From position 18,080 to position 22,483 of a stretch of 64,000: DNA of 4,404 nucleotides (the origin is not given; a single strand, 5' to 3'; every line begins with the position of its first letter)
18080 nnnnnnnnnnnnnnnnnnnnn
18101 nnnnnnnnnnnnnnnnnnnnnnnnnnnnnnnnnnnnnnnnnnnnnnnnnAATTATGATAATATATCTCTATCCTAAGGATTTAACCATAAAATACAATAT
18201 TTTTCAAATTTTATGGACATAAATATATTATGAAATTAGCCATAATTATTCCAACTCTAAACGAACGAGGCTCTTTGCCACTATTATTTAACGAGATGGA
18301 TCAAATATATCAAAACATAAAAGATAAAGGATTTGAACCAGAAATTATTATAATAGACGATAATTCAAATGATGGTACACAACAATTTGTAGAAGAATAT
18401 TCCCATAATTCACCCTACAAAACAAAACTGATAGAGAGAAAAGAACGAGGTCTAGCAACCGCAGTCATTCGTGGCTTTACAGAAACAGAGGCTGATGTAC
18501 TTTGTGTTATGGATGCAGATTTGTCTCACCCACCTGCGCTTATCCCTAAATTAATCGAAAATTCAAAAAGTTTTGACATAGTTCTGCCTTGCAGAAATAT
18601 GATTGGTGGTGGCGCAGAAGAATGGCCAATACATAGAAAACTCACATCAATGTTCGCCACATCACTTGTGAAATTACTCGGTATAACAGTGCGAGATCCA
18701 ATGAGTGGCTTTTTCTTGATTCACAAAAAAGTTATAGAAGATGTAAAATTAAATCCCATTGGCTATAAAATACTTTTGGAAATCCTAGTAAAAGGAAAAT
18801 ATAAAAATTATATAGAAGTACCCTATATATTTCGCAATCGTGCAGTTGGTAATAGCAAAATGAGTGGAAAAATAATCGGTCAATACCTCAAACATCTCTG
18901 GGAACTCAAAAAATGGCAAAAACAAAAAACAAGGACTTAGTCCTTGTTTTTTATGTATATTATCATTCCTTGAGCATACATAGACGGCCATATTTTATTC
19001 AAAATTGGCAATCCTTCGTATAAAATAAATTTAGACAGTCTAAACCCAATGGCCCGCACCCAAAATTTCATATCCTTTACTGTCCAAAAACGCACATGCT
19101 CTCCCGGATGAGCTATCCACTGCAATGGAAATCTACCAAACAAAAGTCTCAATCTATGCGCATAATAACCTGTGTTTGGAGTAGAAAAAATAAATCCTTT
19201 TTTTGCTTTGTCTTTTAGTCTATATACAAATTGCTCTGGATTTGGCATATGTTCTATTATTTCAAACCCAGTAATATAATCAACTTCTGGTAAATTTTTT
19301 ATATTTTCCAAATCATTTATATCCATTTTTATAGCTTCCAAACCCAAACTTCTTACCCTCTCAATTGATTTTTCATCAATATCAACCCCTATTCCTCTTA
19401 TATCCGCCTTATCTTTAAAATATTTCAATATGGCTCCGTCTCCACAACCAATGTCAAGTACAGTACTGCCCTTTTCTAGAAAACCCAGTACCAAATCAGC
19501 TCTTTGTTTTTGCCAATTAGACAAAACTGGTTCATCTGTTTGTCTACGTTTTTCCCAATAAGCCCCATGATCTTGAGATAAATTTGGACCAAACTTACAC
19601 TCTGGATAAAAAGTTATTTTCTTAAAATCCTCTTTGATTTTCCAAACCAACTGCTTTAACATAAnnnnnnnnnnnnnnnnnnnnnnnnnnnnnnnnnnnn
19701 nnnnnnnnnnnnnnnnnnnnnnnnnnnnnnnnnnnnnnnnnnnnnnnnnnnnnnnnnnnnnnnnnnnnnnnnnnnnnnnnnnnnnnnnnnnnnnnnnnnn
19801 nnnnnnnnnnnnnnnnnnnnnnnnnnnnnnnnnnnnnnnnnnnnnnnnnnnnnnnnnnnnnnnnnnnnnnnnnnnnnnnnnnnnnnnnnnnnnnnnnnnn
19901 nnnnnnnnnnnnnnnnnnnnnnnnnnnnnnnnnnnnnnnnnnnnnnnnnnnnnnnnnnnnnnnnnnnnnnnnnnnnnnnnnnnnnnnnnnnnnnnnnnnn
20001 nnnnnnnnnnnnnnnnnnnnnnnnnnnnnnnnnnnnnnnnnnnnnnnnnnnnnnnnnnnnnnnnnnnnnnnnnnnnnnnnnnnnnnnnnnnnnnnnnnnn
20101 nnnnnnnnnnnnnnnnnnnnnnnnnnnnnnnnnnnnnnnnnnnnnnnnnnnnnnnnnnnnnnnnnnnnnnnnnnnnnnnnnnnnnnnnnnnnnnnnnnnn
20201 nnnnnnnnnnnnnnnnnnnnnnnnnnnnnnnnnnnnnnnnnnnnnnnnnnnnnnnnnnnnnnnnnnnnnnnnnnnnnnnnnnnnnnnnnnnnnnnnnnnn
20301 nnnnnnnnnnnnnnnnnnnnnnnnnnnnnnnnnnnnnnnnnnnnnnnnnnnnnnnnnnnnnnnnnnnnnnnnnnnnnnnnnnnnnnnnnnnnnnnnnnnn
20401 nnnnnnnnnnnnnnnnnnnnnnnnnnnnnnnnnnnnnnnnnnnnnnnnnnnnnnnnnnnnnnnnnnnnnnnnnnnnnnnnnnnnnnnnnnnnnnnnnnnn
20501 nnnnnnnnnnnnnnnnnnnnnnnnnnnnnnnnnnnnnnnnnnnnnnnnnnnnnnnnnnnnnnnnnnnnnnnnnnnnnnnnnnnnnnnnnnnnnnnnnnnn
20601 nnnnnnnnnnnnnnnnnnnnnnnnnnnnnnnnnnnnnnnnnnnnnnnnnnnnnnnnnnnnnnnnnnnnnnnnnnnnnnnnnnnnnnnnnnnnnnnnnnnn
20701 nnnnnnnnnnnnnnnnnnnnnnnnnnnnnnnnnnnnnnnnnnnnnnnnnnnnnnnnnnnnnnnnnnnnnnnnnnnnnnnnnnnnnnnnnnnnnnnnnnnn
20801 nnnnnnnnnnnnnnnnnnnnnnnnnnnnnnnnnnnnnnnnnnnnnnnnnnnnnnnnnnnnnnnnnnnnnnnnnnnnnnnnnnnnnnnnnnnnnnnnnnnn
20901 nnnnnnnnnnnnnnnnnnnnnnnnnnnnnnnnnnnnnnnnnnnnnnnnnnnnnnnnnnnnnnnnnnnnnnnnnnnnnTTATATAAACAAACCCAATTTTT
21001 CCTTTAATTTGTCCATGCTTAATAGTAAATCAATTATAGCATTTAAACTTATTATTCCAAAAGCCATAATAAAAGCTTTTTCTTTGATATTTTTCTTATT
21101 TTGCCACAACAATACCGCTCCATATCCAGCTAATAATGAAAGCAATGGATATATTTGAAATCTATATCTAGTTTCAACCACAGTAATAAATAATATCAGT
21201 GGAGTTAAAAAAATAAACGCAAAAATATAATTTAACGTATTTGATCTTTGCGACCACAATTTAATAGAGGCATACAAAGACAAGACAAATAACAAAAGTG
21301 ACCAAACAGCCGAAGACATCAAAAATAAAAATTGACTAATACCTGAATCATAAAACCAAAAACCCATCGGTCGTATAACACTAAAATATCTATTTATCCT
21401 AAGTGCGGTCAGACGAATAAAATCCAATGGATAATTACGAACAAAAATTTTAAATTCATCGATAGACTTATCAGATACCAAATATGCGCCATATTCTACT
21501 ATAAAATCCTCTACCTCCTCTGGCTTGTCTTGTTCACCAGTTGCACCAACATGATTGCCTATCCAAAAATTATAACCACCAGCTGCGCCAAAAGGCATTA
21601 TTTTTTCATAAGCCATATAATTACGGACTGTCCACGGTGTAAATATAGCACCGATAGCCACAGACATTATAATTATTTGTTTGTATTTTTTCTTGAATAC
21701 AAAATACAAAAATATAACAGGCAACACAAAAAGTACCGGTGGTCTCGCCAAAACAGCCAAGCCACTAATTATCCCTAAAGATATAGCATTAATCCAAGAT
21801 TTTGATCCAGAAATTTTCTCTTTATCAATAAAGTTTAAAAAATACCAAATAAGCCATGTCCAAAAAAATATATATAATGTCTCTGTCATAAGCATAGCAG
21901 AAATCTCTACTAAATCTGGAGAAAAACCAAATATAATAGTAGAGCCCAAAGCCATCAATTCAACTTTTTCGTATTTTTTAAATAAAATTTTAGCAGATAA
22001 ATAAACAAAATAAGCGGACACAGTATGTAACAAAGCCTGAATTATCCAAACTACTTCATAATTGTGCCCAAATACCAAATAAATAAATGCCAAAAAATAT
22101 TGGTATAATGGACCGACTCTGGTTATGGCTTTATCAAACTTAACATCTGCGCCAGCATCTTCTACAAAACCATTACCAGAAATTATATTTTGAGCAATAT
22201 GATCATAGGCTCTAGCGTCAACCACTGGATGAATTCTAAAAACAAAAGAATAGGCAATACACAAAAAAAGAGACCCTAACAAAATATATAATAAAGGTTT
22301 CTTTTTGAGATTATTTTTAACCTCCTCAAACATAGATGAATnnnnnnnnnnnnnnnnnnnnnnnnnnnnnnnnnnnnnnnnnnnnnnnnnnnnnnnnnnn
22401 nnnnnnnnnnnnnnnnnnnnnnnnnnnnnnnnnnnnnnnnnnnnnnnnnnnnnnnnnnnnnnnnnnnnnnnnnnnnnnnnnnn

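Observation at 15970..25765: Iterated modules of Dpm1-like GT2 plus GT-C membrane transferase plus SAM methyltransferase: an extracytoplasmic, lipid-linked glycosylation system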

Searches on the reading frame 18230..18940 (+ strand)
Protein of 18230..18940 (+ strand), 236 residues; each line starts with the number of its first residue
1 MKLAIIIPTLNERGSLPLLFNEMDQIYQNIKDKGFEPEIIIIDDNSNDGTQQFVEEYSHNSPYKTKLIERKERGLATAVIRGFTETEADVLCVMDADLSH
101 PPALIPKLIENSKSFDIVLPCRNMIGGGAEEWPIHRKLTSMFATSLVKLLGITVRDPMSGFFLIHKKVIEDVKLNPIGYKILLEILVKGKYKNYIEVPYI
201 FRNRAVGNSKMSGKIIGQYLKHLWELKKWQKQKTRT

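Call 5: search_protein_families(library=pfam, proteins=[window:18230-18940:+], max_evalue=0.01)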
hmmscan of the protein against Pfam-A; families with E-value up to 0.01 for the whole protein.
window:18230-18940:+ (236 aa): 3 families
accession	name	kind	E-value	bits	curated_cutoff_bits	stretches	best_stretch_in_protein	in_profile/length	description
PF00535.33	Glycos_transf_2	-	1.9e-26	93.4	23.3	1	5-172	2-167/168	Glycosyl transferase family 2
PF01983.22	CofC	-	0.0031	17.2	22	1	54-128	55-127/217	Guanylyl transferase CofC like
PF10111.15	Glyco_tranf_2_2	-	0.004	17.1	27.3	1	31-98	24-92/276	Glycosyltransferase like family 2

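Call 6: search_protein_families(library=ncbifam, proteins=[window:18230-18940:+], max_evalue=0.01)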
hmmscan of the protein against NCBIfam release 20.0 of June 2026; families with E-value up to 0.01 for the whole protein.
window:18230-18940:+ (236 aa): 17 families
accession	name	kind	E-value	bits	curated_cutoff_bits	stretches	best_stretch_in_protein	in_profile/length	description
NF047588.1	GlcsyltransPgfSStrep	equivalog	1.3e-18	67.3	500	1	1-174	1-169/308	glycosyltransferase PgfS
NF007986.1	PRK10714.1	equivalog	1.3e-16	60.5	529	1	2-212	7-211/316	undecaprenyl-phosphate 4-deoxy-4-formamido-L-arabinose transferase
NF038302.1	EPS_HpsE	equivalog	4.2e-12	45.7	300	1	1-98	1-97/307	hormogonium polysaccharide biosynthesis glycosyltransferase HpsE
TIGR04182.1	glyco_TIGR04182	equivalog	1.5e-11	44.3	325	1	3-207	2-196/293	S-layer glycoprotein N-glycosyltransferase AglJ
NF041875.1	EPS_EpsD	equivalog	1.5e-11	44.3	370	1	3-106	1-98/325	exopolysaccharide biosynthesis glycosyltransferase EpsD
TIGR04283.1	glyco_like_mftF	equivalog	3.7e-10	39.8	182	1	3-109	1-94/221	TIGR04283 family arsenosugar biosynthesis glycosyltransferase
NF041391.1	DPhHxTase_Halo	equivalog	5.2e-09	35.4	375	1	36-194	23-174/213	dolichyl-phosphate hexose transferase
NF007482.0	PRK10073.1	equivalog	2.5e-08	33.3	423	1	2-113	7-111/334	glycosyltransferase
NF010496.0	PRK13915.1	equivalog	5.5e-08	32.2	262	1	2-110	32-140/307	glucosyl-3-phosphoglycerate synthase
NF045692.1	OglycostaseCruG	equivalog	5.1e-07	29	600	1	3-122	43-165/386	2'-O-glycosyltransferase CruG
TIGR03937.1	PgaC_IcaA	equivalog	1.7e-06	27.3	422.3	1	4-97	48-135/407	poly-beta-1,6-N-acetyl-D-glucosamine synthase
NF053739.1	GlytfEpsEBac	equivalog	0.00012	21.2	450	1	36-97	30-92/265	glycosyltransferase EpsE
TIGR04009.1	wcaE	equivalog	0.00015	21.2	369.2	1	30-86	27-81/248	colanic acid biosynthesis glycosyltransferase WcaE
NF047683.1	TeichurnBiosyTuaG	equivalog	0.0003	20.5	400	1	23-100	21-99/252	teichuronic acid biosynthesis protein TuaG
NF050050.1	ProtGlycPglI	equivalog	0.00054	19.4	500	1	2-108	3-104/306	GalNAc(5)-diNAcBac-PP-undecaprenol beta-1,3-glucosyltransferase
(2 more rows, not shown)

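Call 17: search_solved_structures(query=window:18230-18940:+, max_evalue=0.001)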
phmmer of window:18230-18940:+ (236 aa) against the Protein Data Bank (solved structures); distinct sequences matched with E-value up to 0.001: 17.
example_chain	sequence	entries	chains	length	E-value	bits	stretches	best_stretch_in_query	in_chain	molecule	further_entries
5mlz_A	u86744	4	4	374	4.1e-62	213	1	1-232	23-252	Dolichol monophosphate mannose synthase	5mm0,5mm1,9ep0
9hwj_A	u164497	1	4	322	1.2e-14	57.6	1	2-212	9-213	Undecaprenyl-phosphate 4-deoxy-4-formamido-L-arabinose transferase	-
9bhc_C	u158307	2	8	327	1.4e-12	50.9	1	2-210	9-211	Undecaprenyl-phosphate 4-deoxy-4-formamido-L-arabinose transferase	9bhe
8vxh_A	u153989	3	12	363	1.8e-12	50.5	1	2-210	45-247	Undecaprenyl-phosphate 4-deoxy-4-formamido-L-arabinose transferase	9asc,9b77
5eke_A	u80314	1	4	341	1.9e-10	43.9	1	2-178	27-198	Uncharacterized glycosyltransferase sll0501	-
5ekp_C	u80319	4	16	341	1.9e-10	43.9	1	2-178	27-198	Uncharacterized glycosyltransferase sll0501 | Glycosyltransferase sll0501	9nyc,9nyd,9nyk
9nye_A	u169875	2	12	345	2e-10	43.9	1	2-178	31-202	Glycosyltransferase sll0501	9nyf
6yv7_A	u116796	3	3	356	1.1e-05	28.4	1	3-101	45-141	Glycosyl transferase, family 2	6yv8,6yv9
6yv7_B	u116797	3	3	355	1.1e-05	28.3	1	3-101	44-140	Glycosyl transferase, family 2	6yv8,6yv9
6een_B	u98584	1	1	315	5.7e-05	26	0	21-42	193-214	Designer Pentatricopeptide Protein dPPR10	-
2z87_A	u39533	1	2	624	8.7e-05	25.4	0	4-109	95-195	Chondroitin synthase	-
2z86_A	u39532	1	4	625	8.7e-05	25.4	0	4-109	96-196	Chondroitin synthase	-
6een_A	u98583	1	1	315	0.00012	24.9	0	21-41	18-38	Designer Pentatricopeptide Protein dPPR10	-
9omj_A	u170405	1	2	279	0.00026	23.8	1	30-118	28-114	Glycosyltransferase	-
9omm_A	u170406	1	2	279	0.00026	23.8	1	30-118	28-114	Glycosyltransferase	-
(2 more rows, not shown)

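Call 38: search_solved_structures(query=window:18230-18940:+, max_evalue=1e-20, show_alignments=1)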
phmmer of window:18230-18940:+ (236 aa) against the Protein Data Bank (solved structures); distinct sequences matched with E-value up to 1e-20: 1.
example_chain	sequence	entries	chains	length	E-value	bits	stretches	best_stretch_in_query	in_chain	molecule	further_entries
5mlz_A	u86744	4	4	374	4.1e-62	213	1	1-232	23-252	Dolichol monophosphate mannose synthase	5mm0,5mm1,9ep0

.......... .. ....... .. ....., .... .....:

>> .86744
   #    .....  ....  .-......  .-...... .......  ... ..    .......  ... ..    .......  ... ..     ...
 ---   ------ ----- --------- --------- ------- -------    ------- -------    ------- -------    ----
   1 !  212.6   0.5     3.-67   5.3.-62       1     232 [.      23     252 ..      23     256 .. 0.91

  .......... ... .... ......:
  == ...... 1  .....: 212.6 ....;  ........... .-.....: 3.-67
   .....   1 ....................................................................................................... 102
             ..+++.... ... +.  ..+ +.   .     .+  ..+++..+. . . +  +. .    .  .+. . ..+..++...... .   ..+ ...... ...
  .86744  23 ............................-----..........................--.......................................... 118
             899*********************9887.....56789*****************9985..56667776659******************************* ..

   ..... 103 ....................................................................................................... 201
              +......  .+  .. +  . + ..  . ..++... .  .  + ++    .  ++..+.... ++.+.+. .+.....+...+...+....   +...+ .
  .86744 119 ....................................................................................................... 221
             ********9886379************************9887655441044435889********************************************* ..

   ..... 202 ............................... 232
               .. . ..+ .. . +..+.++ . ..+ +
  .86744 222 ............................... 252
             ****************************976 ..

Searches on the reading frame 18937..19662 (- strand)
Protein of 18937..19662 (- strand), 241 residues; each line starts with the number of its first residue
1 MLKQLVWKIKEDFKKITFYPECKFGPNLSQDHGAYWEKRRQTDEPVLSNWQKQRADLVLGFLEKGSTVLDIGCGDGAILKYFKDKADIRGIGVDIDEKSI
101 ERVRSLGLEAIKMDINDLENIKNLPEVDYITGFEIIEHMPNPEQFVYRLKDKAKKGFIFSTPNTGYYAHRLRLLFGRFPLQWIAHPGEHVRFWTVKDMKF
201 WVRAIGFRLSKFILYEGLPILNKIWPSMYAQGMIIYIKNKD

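Call 5: search_protein_families(library=pfam, proteins=[window:18937-19662:-], max_evalue=0.01)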
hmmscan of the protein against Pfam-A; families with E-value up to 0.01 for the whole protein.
window:18937-19662:- (241 aa): 9 families
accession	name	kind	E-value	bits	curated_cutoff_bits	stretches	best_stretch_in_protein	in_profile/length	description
PF13489.12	Methyltransf_23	-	8.1e-18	65.1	27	1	58-209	13-161/164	Methyltransferase domain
PF07021.18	MetW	-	4e-17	62.9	21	1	57-217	6-170/193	Methionine biosynthesis protein MetW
PF13847.12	Methyltransf_31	-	2.4e-11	44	27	1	63-160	2-108/145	Methyltransferase domain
PF08242.18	Methyltransf_12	-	6.2e-10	40.1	30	1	69-155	1-94/98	Methyltransferase domain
PF13649.12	Methyltransf_25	-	1.4e-09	38.9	27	1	68-148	1-88/97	Methyltransferase domain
PF02353.26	CMAS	-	1.6e-09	37.9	27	1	34-157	34-160/273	Mycolic acid cyclopropane synthetase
PF08241.18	Methyltransf_11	-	2.1e-09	38.3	21.2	1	69-156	1-90/95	Methyltransferase domain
PF01728.25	FtsJ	-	6.9e-06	26.5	24.1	1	59-130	16-95/181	FtsJ-like methyltransferase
PF02390.23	Methyltransf_4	-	0.0065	16.4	24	1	66-106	3-44/173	Putative methyltransferase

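Call 6: search_protein_families(library=ncbifam, proteins=[window:18937-19662:-], max_evalue=0.01)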
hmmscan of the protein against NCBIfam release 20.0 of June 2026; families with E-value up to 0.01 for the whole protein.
window:18937-19662:- (241 aa): 22 families
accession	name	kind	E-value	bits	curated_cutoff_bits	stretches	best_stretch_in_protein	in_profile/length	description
TIGR02081.1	metW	equivalog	9.7e-21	74.2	189.5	1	57-216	6-169/194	methionine biosynthesis protein MetW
TIGR01983.1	UbiG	equivalog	5.8e-11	42.1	102.95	1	64-211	49-204/228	bifunctional 2-polyprenyl-6-hydroxyphenol methylase/3-demethylubiquinol 3-O-methyltransferase UbiG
NF045667.1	MTase_DVU1556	equivalog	2.8e-08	33.5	155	1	62-113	20-73/213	DVU_1556 family methyltransferase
NF008686.0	PRK11705.1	equivalog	5.4e-07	29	400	1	34-139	140-241/383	cyclopropane fatty acyl phospholipid synthase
NF040660.1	mycolic_MTase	equivalog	2.3e-06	27.4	390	1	43-139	37-138/283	cyclopropane mycolic acid synthase family methyltransferase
TIGR04543.1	ketoArg_3Met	equivalog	5.2e-06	25.8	425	1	63-107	148-193/336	2-ketoarginine methyltransferase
TIGR02021.1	BchM-ChlM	equivalog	2.2e-05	24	158.9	1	63-179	53-173/218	magnesium protoporphyrin IX methyltransferase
TIGR02072.1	BioC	equivalog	2.8e-05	24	184.95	1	49-162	14-135/244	malonyl-ACP O-methyltransferase BioC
TIGR04074.1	bacter_Hen1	equivalog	2.9e-05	22.8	340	1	43-205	259-431/462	3' terminal RNA ribose 2'-O-methyltransferase Hen1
NF011527.0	PRK14968.1-1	equivalog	7.1e-05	22.6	242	1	55-115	25-85/192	putative methyltransferase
NF043040.1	corrin_prot_MT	hypoth_equivalog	0.00031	20.2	180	1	51-104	28-80/216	corrinoid protein-associated methyltransferase CpaM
NF040703.1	cyclopro_CfaB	exception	0.00074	18.4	650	1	62-156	157-258/393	C17 cyclopropane fatty acid synthase CfaB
TIGR00438.1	rrmJ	equivalog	0.00086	18.8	300.15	1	62-125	30-91/188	23S rRNA (uridine(2552)-2'-O)-methyltransferase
NF053839.1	CPFASynBruc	equivalog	0.001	18.1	600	1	61-139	171-252/410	cyclopropane fatty acid synthase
NF047649.1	MTase_UXPK_star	exception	0.0013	17.8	460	1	55-120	68-139/283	methyltransferase/UXPK-star double selenoprotein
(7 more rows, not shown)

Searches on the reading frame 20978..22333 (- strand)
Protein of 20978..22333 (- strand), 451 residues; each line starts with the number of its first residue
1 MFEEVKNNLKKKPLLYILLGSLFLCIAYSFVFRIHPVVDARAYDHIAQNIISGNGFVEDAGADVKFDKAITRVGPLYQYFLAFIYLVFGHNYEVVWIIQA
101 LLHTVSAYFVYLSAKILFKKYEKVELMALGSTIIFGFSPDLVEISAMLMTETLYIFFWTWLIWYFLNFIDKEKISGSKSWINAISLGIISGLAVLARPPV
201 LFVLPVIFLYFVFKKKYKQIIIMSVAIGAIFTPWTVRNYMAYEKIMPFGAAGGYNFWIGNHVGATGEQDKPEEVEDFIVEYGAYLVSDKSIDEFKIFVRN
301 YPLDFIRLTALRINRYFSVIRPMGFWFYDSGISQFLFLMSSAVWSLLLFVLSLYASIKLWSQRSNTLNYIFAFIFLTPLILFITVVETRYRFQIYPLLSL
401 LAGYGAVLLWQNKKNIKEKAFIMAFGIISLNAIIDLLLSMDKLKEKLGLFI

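Call 5: search_protein_families(library=pfam, proteins=[window:20978-22333:-], max_evalue=0.01)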
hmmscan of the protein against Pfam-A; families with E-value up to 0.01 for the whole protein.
window:20978-22333:- (451 aa): 1 family
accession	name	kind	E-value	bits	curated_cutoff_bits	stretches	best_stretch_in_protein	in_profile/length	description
PF13231.12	PMT_2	-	2.3e-13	51.1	26.1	1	74-231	3-154/160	Dolichyl-phosphate-mannose-protein mannosyltransferase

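Call 6: search_protein_families(library=ncbifam, proteins=[window:20978-22333:-], max_evalue=0.01)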
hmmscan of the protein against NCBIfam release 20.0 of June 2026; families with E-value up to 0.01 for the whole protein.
window:20978-22333:- (451 aa): 0 families
